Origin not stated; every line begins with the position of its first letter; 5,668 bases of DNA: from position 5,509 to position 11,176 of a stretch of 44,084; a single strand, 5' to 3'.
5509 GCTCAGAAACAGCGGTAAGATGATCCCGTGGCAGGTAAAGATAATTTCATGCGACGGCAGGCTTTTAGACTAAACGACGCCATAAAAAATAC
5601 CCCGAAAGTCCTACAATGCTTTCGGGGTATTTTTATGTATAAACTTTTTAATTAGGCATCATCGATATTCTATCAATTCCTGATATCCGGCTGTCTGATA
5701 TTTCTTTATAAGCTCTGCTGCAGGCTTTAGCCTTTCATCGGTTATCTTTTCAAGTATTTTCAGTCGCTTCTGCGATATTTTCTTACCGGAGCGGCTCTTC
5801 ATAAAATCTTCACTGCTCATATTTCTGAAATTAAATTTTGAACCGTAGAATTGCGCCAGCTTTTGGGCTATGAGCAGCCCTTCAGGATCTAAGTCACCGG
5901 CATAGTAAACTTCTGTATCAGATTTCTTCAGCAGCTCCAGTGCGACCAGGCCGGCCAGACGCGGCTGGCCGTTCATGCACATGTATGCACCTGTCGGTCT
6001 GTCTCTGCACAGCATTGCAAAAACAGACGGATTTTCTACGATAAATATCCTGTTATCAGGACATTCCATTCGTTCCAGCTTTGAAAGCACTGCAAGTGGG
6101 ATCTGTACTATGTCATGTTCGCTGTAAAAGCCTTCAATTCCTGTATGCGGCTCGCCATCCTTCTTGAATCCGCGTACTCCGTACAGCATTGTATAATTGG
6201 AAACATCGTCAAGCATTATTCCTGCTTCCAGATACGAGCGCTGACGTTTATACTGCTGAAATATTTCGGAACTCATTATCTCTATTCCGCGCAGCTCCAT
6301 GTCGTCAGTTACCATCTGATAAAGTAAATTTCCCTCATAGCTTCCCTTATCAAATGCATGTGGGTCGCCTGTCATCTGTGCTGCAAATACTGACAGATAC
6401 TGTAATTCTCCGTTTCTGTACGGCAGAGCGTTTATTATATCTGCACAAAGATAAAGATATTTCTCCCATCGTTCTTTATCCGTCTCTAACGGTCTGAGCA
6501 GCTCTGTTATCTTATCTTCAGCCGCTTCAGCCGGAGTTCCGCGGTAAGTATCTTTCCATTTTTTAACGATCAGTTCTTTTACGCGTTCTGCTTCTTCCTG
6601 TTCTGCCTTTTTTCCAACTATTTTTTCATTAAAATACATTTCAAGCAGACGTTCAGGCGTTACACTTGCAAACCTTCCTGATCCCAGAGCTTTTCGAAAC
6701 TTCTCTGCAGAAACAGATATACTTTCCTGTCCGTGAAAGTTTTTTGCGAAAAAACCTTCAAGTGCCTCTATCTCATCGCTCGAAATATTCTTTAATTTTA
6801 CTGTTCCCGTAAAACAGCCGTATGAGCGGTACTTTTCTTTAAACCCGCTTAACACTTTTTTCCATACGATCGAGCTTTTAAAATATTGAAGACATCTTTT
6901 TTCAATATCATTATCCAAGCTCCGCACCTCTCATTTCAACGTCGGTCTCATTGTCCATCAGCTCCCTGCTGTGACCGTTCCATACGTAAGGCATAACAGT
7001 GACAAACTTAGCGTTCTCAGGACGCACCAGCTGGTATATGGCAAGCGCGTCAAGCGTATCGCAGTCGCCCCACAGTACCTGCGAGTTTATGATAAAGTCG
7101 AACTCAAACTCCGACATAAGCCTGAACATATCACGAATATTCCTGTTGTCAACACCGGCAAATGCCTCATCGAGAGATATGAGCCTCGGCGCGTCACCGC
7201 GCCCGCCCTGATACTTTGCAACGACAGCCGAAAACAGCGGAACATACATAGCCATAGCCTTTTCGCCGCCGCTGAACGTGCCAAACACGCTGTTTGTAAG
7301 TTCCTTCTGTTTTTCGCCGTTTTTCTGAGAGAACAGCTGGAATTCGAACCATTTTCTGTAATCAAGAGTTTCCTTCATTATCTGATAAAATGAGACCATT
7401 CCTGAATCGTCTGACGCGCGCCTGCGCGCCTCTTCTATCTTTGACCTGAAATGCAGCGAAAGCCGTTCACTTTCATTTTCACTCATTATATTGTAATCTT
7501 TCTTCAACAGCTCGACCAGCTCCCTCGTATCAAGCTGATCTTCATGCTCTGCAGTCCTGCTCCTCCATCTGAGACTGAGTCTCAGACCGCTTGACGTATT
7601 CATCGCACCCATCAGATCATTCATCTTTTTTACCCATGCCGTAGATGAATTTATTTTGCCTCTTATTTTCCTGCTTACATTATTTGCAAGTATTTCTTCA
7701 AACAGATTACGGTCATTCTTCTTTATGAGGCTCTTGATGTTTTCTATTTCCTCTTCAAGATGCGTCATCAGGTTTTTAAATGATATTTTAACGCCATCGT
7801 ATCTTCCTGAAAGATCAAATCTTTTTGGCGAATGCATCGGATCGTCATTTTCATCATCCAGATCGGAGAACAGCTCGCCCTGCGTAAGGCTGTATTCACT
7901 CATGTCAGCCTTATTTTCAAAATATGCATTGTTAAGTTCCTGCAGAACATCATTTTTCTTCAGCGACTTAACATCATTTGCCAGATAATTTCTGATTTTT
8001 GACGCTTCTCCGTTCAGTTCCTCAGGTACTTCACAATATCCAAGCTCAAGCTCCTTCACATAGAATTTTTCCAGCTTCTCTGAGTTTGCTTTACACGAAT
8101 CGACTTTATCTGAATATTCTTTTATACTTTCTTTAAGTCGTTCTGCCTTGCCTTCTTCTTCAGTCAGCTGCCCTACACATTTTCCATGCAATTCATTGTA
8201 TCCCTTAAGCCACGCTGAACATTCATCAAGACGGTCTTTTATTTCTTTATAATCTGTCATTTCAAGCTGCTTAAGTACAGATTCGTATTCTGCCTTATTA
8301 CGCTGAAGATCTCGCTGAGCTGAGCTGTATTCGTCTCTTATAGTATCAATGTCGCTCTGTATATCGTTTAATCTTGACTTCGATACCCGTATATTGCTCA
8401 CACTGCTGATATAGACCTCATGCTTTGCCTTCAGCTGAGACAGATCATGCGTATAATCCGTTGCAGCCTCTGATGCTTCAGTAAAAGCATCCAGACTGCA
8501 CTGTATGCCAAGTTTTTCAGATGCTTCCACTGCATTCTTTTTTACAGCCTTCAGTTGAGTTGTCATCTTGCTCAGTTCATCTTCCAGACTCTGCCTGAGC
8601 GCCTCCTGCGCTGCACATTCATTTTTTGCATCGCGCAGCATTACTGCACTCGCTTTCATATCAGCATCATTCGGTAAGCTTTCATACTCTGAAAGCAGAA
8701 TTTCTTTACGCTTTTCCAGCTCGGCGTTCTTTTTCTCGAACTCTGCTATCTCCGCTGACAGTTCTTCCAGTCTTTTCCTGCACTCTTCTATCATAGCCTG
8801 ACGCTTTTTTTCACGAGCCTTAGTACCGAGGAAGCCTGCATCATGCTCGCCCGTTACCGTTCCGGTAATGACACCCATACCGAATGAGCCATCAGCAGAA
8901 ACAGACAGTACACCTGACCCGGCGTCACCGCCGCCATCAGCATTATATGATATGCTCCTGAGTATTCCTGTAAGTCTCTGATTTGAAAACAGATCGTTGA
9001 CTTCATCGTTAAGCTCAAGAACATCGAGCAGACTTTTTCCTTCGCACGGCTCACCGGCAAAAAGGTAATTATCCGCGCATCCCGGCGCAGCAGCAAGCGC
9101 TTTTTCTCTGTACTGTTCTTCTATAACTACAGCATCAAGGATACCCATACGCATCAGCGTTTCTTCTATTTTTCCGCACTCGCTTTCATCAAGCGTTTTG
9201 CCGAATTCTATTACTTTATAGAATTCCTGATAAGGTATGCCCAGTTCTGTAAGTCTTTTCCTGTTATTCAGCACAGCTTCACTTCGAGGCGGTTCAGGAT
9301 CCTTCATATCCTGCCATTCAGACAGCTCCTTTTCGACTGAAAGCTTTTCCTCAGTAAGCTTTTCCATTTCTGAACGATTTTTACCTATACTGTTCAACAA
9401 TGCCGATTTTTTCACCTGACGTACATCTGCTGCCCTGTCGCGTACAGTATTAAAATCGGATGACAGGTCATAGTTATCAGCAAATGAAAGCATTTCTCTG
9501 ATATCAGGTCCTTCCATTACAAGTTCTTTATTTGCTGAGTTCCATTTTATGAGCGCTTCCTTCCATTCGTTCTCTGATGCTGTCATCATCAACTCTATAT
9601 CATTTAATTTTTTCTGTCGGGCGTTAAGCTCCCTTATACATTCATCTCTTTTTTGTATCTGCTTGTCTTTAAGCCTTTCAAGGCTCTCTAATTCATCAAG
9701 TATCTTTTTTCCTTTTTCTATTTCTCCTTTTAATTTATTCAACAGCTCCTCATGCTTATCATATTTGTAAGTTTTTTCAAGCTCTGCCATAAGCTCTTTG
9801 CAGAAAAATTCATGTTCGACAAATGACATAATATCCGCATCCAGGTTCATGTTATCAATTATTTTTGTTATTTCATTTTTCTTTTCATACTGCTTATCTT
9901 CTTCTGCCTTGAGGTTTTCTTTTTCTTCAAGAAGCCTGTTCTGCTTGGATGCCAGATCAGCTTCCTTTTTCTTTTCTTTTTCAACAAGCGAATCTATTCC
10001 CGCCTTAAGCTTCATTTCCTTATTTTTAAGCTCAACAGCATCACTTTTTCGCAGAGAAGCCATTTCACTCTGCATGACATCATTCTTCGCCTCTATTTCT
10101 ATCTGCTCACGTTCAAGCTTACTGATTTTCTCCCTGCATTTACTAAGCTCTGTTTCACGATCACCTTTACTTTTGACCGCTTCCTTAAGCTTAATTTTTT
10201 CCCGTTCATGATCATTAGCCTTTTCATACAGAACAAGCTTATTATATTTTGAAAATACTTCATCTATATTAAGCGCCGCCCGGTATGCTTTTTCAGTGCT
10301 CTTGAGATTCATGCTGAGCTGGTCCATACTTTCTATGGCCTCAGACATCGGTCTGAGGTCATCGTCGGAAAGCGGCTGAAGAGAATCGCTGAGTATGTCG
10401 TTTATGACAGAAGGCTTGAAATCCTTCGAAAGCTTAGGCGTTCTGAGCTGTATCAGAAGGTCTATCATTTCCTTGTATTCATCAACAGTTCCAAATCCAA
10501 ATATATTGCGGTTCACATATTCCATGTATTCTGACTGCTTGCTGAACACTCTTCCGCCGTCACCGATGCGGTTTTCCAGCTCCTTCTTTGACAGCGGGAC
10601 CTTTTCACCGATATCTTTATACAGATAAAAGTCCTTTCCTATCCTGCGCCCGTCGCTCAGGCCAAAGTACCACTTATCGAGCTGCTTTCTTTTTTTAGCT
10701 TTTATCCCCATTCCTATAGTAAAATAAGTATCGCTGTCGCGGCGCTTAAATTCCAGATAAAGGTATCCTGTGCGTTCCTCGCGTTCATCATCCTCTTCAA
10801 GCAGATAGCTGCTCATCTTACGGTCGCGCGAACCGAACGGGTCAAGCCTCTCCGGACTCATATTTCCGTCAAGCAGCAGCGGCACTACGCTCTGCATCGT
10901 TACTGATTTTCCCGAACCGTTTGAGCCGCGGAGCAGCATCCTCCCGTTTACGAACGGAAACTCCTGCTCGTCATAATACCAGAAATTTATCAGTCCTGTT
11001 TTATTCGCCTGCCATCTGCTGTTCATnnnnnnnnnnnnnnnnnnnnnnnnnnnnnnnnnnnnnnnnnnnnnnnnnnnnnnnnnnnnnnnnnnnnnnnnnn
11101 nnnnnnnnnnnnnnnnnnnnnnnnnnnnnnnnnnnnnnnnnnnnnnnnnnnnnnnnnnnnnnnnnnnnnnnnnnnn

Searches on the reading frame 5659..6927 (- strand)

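Call 64: search_protein_families(library=pfam, proteins=[window:5659-6927:-], max_evalue=0.00001)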
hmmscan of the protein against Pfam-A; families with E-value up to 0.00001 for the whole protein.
window:5659-6927:- (422 aa): 3 families
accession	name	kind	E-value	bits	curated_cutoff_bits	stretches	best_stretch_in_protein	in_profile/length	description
PF11796.13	DUF3323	-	1.2e-37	130.2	26.6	1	40-252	2-208/209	Protein of unknown function N-terminus (DUF3323)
PF09664.16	DUF2399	-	1e-20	74.5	23.4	1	277-418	4-143/152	Protein of unknown function C-terminus (DUF2399)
PF09983.15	JetD_C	-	4.3e-07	29.9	22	1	275-396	24-144/179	Wadjet protein JetD, C-terminal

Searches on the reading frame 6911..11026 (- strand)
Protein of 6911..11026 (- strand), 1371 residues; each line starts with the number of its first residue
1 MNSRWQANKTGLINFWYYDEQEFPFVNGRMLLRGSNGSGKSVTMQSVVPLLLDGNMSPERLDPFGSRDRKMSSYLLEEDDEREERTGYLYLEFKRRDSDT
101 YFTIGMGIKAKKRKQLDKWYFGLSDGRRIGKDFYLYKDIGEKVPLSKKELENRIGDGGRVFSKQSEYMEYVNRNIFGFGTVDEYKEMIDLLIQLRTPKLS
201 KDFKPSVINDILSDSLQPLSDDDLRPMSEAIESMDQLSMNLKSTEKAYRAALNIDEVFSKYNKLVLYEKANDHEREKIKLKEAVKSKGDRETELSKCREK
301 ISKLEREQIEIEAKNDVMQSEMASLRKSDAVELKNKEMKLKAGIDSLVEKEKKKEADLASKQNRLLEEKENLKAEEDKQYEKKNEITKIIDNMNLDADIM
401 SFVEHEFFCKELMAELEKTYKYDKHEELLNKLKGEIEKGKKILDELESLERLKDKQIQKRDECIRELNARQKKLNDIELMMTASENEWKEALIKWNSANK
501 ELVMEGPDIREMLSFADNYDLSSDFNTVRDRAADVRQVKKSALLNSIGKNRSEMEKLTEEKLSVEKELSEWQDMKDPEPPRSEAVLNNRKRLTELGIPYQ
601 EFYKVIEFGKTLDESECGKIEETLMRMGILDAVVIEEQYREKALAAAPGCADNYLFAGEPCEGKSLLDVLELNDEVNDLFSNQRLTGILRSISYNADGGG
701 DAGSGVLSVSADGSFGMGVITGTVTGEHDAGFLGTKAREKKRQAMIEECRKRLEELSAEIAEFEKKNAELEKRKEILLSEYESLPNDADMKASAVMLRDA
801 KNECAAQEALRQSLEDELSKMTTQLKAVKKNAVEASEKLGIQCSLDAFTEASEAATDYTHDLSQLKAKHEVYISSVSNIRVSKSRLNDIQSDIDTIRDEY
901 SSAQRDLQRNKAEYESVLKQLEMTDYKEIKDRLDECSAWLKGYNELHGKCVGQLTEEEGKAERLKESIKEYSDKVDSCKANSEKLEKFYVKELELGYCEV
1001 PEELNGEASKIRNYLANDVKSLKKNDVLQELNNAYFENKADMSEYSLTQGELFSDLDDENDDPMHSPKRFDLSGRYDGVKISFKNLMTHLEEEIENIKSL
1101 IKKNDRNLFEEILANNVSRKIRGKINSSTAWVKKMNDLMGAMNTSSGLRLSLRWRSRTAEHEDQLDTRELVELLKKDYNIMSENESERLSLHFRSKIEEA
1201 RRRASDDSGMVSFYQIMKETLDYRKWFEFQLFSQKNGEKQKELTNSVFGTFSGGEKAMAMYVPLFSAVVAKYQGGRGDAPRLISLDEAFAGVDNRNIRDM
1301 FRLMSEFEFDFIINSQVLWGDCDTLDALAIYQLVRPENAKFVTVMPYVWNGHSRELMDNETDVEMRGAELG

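Call 64: search_protein_families(library=pfam, proteins=[window:6911-11026:-], max_evalue=0.00001)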
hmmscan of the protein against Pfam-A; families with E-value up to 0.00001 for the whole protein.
window:6911-11026:- (1371 aa): 1 family
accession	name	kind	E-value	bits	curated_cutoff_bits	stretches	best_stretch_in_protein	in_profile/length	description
PF13558.12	SbcC_Walker_B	-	6.9e-24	84.4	27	1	1219-1305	2-89/90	SbcC/RAD50-like, Walker B motif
